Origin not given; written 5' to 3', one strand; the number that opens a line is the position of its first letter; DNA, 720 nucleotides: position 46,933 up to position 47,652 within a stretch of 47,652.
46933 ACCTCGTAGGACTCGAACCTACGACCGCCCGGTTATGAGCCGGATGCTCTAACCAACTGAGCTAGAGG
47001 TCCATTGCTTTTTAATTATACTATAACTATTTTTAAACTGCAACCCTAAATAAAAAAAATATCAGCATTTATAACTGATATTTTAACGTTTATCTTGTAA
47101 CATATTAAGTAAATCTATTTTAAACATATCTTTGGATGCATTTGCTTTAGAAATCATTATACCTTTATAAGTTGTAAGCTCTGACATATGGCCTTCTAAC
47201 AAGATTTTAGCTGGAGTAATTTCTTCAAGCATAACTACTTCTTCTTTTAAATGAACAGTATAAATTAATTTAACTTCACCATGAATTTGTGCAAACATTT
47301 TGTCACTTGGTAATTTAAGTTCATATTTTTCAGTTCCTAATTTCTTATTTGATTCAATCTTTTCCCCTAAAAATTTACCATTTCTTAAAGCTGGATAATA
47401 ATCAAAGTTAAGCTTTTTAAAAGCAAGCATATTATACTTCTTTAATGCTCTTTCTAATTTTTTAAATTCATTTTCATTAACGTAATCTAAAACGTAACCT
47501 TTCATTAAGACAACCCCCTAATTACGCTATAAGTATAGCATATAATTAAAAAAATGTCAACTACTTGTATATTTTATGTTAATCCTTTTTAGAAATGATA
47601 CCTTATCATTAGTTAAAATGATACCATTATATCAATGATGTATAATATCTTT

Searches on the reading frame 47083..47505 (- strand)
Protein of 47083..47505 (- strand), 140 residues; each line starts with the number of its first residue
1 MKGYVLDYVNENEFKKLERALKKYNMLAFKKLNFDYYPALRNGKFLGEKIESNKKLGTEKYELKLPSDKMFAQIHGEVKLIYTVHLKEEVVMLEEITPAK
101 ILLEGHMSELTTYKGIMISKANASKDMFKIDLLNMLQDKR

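Call 6: search_protein_families(library=pfam, proteins=[window:47083-47505:-])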
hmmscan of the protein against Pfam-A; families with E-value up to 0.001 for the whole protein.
window:47083-47505:- (140 aa): 0 families

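Call 21: find_encoding_contigs(protein=window:47083-47505:-, flank=6000, max_places=10)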
Protein window:47083-47505:- (140 aa): 1 contig read that carries it; 1 place shown.
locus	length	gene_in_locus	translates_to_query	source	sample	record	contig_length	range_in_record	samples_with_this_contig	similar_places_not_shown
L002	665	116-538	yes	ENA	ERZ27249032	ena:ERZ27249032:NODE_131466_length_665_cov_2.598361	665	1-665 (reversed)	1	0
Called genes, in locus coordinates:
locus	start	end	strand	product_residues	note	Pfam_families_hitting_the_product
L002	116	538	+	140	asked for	-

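Call 69: search_protein_families(library=ncbifam, proteins=[window:47083-47505:-], max_evalue=0.001)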
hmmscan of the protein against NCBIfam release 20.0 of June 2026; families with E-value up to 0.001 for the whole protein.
window:47083-47505:- (140 aa): 0 families
